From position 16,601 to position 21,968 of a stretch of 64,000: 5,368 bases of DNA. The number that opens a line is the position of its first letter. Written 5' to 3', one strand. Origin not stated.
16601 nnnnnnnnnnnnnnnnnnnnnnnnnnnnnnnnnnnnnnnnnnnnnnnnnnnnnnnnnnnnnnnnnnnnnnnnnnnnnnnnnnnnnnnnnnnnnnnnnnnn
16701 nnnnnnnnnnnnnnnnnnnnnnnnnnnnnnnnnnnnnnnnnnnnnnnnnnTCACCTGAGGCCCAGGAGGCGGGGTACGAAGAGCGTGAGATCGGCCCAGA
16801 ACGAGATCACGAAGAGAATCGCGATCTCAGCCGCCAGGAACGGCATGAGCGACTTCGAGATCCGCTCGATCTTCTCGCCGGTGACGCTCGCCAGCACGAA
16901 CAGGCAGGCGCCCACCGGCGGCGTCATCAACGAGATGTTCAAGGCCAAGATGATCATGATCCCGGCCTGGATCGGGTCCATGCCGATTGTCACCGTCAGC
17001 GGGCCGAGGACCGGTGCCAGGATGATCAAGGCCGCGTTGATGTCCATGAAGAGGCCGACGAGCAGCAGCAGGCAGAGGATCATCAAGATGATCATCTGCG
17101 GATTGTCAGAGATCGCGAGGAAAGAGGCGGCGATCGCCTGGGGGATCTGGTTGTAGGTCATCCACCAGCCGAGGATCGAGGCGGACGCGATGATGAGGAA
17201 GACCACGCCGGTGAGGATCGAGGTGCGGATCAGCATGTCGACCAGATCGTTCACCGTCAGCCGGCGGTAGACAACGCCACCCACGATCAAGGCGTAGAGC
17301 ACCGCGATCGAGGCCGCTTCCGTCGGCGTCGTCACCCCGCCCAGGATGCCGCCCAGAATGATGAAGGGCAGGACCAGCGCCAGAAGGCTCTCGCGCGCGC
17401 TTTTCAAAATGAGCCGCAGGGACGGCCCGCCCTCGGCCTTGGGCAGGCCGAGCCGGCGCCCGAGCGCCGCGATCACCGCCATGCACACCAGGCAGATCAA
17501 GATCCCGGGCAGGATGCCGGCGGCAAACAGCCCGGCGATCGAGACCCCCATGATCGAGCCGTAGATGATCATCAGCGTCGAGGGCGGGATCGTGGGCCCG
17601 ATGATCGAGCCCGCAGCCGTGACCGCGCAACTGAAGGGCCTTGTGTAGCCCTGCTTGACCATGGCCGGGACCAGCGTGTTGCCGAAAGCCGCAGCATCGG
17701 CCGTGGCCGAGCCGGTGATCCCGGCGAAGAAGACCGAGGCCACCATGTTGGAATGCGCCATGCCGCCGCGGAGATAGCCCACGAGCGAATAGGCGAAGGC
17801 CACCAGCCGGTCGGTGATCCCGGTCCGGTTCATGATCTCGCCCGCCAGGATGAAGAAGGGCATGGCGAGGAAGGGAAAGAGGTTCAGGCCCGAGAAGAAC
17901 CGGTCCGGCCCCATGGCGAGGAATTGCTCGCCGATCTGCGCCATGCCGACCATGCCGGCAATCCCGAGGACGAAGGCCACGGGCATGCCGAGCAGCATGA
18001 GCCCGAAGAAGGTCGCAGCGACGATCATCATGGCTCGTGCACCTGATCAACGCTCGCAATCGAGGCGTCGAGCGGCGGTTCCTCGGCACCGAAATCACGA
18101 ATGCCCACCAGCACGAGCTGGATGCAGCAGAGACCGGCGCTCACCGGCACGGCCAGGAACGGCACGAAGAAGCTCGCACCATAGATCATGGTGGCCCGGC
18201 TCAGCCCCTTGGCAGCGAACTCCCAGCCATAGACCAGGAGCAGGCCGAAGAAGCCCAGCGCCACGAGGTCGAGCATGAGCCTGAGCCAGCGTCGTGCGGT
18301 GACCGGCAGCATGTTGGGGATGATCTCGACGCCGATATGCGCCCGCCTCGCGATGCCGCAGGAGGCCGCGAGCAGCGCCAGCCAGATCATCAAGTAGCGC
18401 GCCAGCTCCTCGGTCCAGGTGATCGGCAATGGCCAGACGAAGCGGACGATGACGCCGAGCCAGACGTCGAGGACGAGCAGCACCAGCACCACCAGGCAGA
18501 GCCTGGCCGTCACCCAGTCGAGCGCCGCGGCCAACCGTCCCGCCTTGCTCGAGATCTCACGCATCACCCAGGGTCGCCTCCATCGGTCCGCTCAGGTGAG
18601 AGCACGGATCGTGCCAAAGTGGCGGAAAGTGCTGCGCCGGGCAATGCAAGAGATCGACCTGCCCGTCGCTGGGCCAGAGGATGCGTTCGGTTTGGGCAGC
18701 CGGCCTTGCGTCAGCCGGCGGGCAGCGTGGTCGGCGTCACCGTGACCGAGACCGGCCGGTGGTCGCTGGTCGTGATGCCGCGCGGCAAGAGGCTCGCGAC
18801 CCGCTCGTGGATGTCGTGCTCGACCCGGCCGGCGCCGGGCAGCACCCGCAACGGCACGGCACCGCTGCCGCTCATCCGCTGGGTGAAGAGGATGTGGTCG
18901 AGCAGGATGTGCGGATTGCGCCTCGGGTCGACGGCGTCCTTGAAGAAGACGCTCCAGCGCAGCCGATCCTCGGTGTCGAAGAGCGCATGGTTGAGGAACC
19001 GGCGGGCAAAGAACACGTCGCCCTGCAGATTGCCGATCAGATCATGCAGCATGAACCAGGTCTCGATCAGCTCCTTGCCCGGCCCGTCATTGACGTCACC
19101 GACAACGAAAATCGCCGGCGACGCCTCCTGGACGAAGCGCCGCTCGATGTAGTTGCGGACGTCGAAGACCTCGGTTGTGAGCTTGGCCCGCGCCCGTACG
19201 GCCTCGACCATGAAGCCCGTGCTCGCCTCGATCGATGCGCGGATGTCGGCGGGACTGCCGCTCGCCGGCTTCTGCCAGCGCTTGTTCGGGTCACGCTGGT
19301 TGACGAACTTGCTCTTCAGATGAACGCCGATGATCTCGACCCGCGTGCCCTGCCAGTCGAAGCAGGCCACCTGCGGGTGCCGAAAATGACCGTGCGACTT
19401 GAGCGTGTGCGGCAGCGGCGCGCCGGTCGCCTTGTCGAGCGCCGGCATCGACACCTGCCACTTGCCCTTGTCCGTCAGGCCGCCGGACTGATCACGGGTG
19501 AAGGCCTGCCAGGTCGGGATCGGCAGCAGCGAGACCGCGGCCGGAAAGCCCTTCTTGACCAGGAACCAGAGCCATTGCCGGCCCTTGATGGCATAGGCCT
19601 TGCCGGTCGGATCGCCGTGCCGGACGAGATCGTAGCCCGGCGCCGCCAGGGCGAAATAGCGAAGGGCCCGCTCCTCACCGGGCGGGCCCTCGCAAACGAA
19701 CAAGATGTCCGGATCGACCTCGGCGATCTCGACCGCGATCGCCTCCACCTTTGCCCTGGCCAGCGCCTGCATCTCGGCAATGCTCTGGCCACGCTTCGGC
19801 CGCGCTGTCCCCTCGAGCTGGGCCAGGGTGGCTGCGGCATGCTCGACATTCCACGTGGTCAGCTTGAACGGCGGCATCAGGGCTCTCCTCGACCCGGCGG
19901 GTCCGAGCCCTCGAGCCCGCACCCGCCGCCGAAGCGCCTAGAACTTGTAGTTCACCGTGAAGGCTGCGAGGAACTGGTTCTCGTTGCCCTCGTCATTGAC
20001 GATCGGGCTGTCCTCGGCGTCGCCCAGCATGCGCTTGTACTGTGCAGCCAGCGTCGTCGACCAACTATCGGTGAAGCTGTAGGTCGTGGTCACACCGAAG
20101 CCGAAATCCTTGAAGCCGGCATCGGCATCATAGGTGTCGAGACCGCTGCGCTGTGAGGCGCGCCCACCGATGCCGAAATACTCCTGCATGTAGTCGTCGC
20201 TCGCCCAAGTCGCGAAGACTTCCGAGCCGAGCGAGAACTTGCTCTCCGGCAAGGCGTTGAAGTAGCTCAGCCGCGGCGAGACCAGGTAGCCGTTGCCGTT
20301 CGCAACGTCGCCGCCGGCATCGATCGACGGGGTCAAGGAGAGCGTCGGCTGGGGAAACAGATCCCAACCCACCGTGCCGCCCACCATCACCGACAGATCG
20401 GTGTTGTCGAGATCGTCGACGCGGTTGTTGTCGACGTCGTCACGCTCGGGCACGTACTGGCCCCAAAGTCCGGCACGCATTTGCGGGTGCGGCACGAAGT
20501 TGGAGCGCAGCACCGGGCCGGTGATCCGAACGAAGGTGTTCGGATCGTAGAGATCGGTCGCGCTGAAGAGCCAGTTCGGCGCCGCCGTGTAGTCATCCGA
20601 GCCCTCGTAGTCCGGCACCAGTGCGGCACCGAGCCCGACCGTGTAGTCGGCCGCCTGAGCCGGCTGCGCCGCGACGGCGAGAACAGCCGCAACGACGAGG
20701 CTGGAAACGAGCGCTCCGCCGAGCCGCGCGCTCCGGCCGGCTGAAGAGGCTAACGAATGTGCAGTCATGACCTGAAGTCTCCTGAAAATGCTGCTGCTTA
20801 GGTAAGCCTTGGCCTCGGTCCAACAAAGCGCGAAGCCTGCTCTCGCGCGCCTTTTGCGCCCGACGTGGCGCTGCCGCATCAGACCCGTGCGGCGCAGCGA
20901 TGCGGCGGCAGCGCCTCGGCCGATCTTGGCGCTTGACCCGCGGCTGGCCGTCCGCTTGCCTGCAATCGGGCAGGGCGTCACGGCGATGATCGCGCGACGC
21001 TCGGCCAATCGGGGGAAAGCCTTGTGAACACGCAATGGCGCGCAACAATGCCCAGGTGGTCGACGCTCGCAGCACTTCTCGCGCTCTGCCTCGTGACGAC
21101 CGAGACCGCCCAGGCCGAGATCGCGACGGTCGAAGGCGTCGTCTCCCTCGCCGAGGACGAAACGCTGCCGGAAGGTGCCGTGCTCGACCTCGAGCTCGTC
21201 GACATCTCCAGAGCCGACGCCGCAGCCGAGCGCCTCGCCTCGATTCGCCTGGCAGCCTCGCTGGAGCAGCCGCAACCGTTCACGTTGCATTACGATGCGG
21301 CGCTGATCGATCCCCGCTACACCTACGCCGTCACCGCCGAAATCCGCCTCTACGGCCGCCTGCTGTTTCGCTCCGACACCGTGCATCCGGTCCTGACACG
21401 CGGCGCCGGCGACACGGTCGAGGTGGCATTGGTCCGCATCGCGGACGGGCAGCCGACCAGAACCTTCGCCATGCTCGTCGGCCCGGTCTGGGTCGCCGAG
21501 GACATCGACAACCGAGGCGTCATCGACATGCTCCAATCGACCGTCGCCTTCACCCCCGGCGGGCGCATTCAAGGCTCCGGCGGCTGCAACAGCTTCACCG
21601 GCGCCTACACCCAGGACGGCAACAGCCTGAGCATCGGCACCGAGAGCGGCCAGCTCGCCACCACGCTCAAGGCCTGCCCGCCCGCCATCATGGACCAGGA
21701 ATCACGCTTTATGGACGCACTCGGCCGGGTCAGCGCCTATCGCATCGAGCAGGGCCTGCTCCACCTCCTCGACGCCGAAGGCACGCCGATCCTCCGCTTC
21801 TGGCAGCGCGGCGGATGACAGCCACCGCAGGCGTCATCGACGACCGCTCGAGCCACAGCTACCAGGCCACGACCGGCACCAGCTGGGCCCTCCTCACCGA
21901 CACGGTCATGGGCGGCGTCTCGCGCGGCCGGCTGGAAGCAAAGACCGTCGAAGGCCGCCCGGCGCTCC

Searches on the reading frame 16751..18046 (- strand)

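Call 65: search_protein_families(library=pfam, proteins=[window:16751-18046:-], max_evalue=0.00001)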
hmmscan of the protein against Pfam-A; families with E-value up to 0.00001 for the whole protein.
window:16751-18046:- (431 aa): 1 family
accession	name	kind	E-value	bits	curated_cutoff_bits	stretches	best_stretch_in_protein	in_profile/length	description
PF06808.19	DctM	-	5.1e-108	362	23.8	1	12-416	3-409/413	Tripartite ATP-independent periplasmic transporter, DctM component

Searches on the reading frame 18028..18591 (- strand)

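Call 65: search_protein_families(library=pfam, proteins=[window:18028-18591:-], max_evalue=0.00001)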
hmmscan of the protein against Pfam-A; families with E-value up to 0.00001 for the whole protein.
window:18028-18591:- (187 aa): 1 family
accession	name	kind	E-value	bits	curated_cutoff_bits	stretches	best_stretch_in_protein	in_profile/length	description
PF04290.18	DctQ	-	1.2e-25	90.4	28.3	1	43-162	5-125/132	Tripartite ATP-independent periplasmic transporters, DctQ component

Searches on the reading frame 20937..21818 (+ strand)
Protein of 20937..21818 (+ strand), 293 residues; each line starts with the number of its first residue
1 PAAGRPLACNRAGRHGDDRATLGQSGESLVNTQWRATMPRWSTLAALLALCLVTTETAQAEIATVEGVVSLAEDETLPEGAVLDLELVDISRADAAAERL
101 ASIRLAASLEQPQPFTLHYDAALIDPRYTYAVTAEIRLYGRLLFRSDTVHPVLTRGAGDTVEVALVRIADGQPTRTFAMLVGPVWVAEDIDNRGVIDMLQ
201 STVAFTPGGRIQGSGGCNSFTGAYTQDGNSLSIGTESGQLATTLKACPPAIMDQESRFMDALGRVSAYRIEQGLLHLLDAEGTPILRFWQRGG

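Call 65: search_protein_families(library=pfam, proteins=[window:20937-21818:+], max_evalue=0.00001)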
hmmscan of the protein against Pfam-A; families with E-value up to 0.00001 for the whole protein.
window:20937-21818:+ (293 aa): 2 families
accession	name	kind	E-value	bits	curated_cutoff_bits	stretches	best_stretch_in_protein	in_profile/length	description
PF09619.16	YscW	-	5.2e-25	88.3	22.6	1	63-165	4-107/107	Type III secretion system lipoprotein chaperone (YscW)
PF03724.22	META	-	1.4e-23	83.4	24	1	179-288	3-108/109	META domain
